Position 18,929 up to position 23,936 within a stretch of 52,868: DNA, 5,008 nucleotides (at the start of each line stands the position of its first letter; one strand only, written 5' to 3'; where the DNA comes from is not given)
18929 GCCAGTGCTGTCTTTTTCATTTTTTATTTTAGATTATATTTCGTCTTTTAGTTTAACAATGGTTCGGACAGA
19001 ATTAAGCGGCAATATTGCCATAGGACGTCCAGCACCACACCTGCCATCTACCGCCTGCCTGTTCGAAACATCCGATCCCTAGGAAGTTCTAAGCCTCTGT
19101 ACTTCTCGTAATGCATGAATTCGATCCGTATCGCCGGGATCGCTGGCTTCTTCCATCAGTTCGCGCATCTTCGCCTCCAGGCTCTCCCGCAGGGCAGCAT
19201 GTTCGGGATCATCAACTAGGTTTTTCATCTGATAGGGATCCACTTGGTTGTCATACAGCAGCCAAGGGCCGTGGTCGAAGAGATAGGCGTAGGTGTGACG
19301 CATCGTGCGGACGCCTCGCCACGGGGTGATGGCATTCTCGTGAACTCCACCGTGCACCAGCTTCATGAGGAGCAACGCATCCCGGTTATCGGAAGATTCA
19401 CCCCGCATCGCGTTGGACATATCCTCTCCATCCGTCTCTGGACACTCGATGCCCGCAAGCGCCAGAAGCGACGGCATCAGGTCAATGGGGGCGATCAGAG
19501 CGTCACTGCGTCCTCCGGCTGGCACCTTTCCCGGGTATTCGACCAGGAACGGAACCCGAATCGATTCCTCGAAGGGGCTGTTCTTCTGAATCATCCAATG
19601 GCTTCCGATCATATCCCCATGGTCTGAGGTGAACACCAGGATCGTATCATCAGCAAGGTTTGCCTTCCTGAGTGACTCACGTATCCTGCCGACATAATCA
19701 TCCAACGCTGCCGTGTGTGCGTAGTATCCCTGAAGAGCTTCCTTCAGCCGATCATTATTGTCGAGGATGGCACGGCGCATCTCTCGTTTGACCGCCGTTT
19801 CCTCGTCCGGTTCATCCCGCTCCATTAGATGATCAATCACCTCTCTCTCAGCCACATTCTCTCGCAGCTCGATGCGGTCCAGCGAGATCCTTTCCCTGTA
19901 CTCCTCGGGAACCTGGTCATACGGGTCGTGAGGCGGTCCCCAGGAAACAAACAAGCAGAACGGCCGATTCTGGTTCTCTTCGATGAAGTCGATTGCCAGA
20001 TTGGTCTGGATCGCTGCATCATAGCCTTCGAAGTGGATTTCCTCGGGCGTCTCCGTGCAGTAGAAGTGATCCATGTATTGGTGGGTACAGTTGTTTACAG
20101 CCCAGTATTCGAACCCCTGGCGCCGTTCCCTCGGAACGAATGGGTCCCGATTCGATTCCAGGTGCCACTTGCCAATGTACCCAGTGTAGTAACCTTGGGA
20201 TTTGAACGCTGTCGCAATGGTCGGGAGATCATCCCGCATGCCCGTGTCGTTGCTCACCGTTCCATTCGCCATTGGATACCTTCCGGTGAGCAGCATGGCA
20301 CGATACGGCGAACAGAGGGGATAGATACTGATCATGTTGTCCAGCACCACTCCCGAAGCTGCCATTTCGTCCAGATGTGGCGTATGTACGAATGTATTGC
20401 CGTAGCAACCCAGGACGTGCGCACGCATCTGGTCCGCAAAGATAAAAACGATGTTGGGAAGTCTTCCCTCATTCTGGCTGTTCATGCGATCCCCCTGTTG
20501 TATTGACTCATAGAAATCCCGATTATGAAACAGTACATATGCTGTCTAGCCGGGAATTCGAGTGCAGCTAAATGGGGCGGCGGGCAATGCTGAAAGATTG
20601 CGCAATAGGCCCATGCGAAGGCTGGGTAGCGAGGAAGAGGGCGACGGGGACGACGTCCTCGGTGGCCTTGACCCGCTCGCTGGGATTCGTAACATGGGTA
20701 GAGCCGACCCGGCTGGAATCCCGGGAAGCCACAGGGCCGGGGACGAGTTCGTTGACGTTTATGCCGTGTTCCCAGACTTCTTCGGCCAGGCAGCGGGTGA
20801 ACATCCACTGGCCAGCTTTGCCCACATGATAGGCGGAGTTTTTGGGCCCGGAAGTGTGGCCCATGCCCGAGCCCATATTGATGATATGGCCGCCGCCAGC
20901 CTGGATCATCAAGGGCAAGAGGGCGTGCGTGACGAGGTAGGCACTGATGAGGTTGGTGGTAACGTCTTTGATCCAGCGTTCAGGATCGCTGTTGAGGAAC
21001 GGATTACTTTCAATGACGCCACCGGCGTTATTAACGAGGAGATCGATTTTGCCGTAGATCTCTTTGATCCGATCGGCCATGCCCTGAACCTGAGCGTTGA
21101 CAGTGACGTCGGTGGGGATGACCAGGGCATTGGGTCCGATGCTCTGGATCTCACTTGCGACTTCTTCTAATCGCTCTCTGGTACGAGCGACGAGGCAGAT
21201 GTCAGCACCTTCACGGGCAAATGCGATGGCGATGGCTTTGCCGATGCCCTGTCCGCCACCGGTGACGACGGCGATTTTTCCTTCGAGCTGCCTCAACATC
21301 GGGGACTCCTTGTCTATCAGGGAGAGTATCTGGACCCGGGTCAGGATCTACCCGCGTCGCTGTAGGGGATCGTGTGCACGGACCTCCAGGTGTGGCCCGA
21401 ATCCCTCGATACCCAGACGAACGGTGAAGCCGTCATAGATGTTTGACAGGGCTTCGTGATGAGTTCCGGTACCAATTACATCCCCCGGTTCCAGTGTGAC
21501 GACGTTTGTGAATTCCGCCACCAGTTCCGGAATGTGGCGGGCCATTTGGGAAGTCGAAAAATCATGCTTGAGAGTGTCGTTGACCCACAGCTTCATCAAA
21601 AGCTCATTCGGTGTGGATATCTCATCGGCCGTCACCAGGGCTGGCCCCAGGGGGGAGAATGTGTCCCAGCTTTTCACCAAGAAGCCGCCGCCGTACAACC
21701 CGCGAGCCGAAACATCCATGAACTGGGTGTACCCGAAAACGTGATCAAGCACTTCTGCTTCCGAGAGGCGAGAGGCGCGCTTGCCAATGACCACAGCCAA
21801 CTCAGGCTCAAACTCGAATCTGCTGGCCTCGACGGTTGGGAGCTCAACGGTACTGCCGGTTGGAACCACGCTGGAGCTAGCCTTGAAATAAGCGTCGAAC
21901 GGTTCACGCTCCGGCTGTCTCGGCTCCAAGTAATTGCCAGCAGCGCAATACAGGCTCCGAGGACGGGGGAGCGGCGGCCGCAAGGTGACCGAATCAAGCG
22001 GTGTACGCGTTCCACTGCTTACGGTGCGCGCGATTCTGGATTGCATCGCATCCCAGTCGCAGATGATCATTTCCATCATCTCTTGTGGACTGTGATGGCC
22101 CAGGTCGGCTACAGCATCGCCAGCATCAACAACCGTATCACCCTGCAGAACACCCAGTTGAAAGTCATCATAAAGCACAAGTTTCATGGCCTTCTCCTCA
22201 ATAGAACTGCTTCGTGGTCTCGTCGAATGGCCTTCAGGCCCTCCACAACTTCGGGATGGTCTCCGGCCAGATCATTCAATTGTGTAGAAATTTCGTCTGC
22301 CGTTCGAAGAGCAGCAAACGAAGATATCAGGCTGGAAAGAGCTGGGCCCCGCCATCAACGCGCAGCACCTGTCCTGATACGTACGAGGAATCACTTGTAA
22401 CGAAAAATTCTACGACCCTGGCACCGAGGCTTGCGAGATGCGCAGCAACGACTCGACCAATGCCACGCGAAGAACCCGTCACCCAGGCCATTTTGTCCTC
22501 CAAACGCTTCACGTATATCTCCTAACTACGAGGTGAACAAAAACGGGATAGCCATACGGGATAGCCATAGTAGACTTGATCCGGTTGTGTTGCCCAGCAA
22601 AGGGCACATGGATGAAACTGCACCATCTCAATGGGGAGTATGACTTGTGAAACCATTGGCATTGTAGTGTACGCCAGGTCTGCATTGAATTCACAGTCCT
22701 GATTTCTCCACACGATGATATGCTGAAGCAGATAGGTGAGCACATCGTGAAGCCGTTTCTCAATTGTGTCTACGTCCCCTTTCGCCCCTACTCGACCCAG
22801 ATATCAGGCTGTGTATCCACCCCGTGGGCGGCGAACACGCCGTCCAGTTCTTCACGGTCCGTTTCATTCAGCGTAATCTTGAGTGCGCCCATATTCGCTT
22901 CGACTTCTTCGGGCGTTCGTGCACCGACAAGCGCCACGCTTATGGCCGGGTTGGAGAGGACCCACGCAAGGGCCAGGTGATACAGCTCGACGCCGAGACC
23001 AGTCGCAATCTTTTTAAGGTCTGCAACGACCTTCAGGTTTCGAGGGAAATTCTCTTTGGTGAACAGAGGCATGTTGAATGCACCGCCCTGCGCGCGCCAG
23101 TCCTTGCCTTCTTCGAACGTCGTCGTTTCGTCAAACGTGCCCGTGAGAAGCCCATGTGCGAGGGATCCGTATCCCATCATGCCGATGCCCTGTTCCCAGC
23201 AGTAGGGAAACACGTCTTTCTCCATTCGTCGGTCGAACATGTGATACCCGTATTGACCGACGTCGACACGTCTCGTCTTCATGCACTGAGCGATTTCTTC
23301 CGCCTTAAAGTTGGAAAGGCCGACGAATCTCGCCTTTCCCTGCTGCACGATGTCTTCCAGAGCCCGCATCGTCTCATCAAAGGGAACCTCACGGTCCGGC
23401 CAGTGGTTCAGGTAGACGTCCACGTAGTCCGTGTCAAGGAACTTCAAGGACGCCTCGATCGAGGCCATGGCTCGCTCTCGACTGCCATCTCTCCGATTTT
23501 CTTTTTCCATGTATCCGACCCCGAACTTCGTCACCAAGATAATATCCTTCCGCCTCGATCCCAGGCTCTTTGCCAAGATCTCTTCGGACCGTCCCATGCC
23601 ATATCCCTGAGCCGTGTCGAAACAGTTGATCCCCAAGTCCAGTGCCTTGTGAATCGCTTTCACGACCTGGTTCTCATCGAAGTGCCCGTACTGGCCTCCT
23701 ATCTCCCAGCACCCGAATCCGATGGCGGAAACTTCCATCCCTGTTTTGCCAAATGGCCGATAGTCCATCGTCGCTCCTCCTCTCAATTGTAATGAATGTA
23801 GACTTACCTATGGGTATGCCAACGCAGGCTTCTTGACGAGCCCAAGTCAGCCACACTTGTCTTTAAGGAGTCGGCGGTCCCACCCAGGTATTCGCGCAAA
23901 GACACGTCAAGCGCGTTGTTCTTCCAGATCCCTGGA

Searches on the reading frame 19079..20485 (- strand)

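Call 8: search_protein_families(library=pfam, proteins=[window:19079-20485:-], max_evalue=0.00001)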
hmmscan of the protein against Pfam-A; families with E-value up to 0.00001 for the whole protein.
window:19079-20485:- (468 aa): 3 families
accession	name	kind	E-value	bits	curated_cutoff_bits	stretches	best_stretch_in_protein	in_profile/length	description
PF00884.28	Sulfatase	-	6.4e-56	190.3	25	1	10-346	1-301/301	Sulfatase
PF16347.10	SGSH_C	-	2.5e-23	83.4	29.3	1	294-445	1-153/154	N-sulphoglucosamine sulphohydrolase, C-terminal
PF01663.27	Phosphodiest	-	6.2e-13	49.5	23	1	13-290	2-220/342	Type I phosphodiesterase / nucleotide pyrophosphatase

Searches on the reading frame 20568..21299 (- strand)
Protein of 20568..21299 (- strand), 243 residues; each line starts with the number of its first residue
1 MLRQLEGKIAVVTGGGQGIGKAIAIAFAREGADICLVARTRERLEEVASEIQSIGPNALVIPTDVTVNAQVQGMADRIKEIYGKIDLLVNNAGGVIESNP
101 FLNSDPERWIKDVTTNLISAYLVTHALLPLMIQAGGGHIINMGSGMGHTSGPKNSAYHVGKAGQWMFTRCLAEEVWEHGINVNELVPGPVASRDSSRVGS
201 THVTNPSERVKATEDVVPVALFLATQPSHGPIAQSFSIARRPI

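Call 8: search_protein_families(library=pfam, proteins=[window:20568-21299:-], max_evalue=0.00001)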
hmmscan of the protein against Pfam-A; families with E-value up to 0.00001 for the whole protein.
window:20568-21299:- (243 aa): 3 families
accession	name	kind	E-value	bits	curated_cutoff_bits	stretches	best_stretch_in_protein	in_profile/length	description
PF00106.31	adh_short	-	3.7e-52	177.1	26.6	1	8-193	1-185/195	short chain dehydrogenase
PF13561.12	adh_short_C2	-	1.6e-42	146.1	27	1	17-229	6-222/236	Enoyl-(Acyl carrier protein) reductase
PF08659.16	KR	-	5.1e-10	40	22.6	1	11-160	4-152/180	KR domain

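Call 52: search_protein_families(library=ncbifam, proteins=[window:20568-21299:-], max_evalue=0.00001)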
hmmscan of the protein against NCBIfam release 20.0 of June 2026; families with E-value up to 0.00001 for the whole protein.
window:20568-21299:- (243 aa): 228 families (the best 25 are shown)
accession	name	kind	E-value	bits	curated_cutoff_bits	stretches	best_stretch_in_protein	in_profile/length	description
NF005806.0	PRK07666.1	equivalog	3.1e-48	164.2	286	1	2-217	2-214/239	3-ketoacyl-ACP reductase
NF005559.1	PRK07231.1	subfamily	8.1e-46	156.5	215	1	4-226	1-231/249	glucose 1-dehydrogenase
NF005873.0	PRK07814.1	equivalog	1e-42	146.4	346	1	4-226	7-235/263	SDR family oxidoreductase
NF004791.0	PRK06138.1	equivalog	1.1e-42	146.1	312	1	4-222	2-229/252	SDR family oxidoreductase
NF009466.0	PRK12826.1-2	subfamily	4.3e-42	144.3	222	1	8-226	4-228/248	3-oxoacyl-ACP reductase FabG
NF005909.0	PRK07890.1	subfamily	6.2e-41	140.4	258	1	3-188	3-187/260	short chain dehydrogenase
NF005681.0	PRK07478.1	subfamily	1.3e-40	139.4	267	1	3-224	2-231/254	SDR family oxidoreductase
NF004818.0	PRK06172.1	equivalog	2.4e-40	138.5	336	1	1-198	1-198/253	SDR family oxidoreductase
NF005672.0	PRK07454.1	equivalog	4.3e-40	137.4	234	1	8-196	7-196/241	SDR family oxidoreductase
NF006070.0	PRK08213.1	subfamily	4.5e-40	137.8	279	1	4-228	9-242/259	gluconate 5-dehydrogenase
NF009093.0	PRK12429.1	subfamily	1.6e-39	135.7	258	1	4-190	2-187/259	3-hydroxybutyrate dehydrogenase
NF009468.0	PRK12826.1-4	equivalog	1.7e-39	136.1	318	1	1-226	1-231/256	SDR family oxidoreductase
NF006080.0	PRK08226.1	equivalog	2.5e-39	135.3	356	1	4-217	3-216/263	SDR family oxidoreductase UcpA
TIGR01830.1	3oxo_ACP_reduc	equivalog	5.7e-39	134.2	297.75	1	10-226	1-222/239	3-oxoacyl-[acyl-carrier-protein] reductase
NF004197.0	PRK05653.1-1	equivalog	6.2e-39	134.1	332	1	3-228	3-232/249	3-oxoacyl-ACP reductase FabG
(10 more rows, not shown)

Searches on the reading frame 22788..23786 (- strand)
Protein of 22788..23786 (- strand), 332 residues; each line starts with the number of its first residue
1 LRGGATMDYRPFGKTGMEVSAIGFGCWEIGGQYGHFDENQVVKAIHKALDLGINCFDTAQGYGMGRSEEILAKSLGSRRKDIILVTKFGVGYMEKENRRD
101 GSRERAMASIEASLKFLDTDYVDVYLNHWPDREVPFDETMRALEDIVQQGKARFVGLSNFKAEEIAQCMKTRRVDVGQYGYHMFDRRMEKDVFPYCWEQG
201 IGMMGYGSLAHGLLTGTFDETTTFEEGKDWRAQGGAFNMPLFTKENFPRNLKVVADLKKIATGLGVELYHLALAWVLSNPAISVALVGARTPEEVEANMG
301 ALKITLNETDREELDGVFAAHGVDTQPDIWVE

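Call 8: search_protein_families(library=pfam, proteins=[window:22788-23786:-], max_evalue=0.00001)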
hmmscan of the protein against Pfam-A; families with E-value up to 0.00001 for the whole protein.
window:22788-23786:- (332 aa): 1 family
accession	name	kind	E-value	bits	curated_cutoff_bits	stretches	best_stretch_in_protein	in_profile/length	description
PF00248.27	Aldo_ket_red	-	4e-77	259.6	24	1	22-316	2-288/291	Aldo/keto reductase family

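Call 52: search_protein_families(library=ncbifam, proteins=[window:22788-23786:-], max_evalue=0.00001)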
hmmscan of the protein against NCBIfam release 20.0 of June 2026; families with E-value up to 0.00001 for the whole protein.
window:22788-23786:- (332 aa): 7 families
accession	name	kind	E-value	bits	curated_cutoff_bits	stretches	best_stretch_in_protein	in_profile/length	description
NF049922.1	MethglyxlRedYdjG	equivalog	2.6e-58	197.6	550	1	9-313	3-316/326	NADH-dependent methylglyoxal reductase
TIGR01293.1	Kv_beta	subfamily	5.7e-39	134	365.4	1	7-307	1-306/319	voltage-dependent potassium channel subunit beta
NF007388.0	PRK09912.1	subfamily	1.3e-36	126.3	448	1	6-308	12-322/346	L-glyceraldehyde 3-phosphate reductase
NF007912.0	PRK10625.1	equivalog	1.7e-23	83.6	415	1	7-319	1-339/346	NADP(H)-dependent aldo-keto reductase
NF008377.0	PRK11172.1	equivalog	1.2e-22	80.4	327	1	36-212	13-184/267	2,5-didehydrogluconate reductase DkgB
NF007695.0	PRK10376.1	subfamily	3.5e-19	69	280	1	12-201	10-207/290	oxidoreductase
NF008598.0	PRK11565.1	equivalog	2e-14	53.3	425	1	19-171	15-151/275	2,5-didehydrogluconate reductase DkgA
